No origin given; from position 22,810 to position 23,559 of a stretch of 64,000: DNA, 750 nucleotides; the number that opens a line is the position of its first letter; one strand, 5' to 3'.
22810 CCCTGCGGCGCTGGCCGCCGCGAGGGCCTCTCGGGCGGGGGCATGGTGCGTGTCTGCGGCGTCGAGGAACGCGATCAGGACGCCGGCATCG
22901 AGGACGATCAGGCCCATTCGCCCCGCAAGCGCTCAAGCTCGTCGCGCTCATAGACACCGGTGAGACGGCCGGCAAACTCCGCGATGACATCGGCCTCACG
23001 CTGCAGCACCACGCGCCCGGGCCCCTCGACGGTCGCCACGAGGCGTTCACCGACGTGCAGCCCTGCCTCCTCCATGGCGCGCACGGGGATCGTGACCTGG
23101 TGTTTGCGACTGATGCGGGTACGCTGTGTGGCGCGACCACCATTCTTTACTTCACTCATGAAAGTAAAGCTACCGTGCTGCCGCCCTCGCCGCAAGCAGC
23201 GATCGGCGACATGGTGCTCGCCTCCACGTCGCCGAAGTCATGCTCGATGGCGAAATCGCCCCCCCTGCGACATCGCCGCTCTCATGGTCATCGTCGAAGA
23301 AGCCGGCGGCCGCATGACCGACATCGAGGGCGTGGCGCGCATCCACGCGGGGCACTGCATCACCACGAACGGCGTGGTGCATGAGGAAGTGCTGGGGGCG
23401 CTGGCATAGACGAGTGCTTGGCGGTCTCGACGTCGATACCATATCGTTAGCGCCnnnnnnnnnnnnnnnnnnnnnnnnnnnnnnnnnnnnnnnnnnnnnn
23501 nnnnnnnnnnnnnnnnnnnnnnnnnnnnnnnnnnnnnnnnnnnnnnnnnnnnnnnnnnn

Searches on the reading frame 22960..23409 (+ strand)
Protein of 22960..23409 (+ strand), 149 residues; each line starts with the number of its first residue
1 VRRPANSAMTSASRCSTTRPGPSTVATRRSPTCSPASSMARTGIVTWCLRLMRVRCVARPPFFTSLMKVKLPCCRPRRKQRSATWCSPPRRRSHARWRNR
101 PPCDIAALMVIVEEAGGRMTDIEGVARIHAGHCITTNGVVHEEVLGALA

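Call 9: search_protein_families(library=pfam, proteins=[window:22960-23409:+], max_evalue=0.01)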
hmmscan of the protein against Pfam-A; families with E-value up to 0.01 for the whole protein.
window:22960-23409:+ (149 aa): 1 family
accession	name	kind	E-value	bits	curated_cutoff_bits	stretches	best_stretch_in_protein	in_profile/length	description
PF00459.30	Inositol_P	-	9.2e-05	22.5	27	1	102-141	218-259/271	Inositol monophosphatase family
